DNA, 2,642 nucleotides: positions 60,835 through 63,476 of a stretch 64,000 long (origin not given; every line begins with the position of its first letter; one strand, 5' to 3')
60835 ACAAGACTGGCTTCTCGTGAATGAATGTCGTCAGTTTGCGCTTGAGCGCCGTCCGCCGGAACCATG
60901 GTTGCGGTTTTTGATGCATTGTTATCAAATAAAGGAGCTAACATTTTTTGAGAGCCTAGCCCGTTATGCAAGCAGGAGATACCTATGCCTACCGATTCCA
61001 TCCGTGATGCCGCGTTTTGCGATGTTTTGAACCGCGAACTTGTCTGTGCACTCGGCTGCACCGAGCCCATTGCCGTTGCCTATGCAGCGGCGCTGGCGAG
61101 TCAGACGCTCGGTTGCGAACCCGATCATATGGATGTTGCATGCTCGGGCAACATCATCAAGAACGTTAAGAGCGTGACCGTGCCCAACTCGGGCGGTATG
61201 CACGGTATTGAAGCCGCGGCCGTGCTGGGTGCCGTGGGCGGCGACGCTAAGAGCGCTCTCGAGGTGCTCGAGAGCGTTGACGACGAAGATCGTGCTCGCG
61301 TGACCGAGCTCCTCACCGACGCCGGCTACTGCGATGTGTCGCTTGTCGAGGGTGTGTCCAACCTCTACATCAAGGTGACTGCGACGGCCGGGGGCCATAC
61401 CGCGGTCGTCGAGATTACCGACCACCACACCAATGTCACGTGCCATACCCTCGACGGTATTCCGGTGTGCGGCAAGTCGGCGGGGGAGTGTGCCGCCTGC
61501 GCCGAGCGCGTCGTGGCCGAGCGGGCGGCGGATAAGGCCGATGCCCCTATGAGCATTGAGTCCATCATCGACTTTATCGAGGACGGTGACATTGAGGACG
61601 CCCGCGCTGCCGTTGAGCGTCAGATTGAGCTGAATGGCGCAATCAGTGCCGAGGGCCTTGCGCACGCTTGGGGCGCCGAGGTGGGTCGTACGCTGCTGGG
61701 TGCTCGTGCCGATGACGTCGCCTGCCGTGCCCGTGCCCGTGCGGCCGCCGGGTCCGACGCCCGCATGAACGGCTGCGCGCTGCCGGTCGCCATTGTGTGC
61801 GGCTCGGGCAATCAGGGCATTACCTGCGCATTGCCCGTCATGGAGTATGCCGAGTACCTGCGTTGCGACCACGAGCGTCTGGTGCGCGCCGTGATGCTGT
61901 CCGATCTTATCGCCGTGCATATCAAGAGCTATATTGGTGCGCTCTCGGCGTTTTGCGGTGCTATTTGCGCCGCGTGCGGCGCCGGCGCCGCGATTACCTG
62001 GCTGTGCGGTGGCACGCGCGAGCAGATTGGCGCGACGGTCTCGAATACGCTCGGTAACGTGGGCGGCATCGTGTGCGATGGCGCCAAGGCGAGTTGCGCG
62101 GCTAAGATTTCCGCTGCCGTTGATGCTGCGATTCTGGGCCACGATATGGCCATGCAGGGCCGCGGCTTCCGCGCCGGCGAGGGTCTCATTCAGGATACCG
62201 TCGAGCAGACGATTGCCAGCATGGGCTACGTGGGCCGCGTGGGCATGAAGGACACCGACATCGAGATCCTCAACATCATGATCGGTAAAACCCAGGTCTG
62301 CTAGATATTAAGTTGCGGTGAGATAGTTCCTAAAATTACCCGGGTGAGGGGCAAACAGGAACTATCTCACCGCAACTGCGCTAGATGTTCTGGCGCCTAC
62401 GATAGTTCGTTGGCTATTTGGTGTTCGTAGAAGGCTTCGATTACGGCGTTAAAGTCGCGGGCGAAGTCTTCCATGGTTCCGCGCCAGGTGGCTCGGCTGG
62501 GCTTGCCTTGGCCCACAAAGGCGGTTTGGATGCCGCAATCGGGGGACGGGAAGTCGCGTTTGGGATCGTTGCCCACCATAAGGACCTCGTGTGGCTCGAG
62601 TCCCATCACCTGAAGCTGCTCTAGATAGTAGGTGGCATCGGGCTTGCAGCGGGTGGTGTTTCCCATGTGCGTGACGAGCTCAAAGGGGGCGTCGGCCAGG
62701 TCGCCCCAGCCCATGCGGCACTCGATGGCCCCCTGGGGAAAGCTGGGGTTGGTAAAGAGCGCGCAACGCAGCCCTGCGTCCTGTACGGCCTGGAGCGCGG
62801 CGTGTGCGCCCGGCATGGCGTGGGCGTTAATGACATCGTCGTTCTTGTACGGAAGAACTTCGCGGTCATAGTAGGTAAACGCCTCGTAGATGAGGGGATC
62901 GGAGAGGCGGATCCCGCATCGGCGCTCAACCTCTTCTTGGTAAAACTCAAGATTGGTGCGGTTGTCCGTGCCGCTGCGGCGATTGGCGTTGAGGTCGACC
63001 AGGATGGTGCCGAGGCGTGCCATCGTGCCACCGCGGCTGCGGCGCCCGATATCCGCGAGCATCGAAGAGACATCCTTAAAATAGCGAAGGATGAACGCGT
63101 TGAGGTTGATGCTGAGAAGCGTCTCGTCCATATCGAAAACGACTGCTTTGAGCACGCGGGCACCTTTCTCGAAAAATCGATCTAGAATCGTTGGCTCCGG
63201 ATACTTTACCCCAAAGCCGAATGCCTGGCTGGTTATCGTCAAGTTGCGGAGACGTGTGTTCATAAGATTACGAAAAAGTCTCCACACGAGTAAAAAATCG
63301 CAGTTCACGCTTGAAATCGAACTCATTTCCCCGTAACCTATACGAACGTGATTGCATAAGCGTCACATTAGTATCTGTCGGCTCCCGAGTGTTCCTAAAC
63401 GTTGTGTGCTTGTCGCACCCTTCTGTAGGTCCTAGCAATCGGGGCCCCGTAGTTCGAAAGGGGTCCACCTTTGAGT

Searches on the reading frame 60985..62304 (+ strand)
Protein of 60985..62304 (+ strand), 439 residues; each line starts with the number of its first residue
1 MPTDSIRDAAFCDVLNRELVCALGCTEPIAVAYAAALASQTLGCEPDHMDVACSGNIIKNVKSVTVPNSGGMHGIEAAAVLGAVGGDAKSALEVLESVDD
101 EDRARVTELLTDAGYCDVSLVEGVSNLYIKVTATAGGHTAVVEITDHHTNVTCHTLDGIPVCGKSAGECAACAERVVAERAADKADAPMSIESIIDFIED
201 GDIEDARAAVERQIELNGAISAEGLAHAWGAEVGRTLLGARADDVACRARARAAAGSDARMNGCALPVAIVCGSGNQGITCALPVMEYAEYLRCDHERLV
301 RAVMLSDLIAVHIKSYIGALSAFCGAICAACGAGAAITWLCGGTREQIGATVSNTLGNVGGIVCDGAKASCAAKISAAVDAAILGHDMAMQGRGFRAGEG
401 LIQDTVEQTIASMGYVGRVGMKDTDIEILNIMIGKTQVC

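Call 47: search_protein_families(library=pfam, proteins=[window:60985-62304:+])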
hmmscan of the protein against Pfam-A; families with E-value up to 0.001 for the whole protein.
window:60985-62304:+ (439 aa): 1 family
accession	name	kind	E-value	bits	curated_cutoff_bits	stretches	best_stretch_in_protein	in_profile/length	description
PF03313.21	SDH_alpha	-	3.4e-57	194.5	26.4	1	92-430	4-260/260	Serine dehydratase alpha chain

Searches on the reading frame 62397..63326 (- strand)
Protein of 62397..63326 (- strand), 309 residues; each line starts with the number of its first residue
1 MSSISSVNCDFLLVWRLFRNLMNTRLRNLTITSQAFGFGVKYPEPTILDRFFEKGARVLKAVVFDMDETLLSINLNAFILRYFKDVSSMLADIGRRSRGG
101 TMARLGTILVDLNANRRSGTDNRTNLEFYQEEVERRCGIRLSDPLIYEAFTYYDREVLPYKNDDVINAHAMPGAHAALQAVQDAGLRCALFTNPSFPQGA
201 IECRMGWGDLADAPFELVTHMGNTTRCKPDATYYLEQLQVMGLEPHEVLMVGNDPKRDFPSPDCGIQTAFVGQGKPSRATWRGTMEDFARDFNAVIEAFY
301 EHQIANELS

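Call 47: search_protein_families(library=pfam, proteins=[window:62397-63326:-])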
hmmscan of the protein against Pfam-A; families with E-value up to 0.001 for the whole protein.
window:62397-63326:- (309 aa): 2 families
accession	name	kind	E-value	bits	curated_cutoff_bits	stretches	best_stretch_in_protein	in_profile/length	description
PF00702.32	Hydrolase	-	6.7e-14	53.1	26.4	1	60-258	2-183/191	haloacid dehalogenase-like hydrolase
PF13419.12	HAD_2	-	2.6e-07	31.3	23.8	1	62-259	1-165/178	Haloacid dehalogenase-like hydrolase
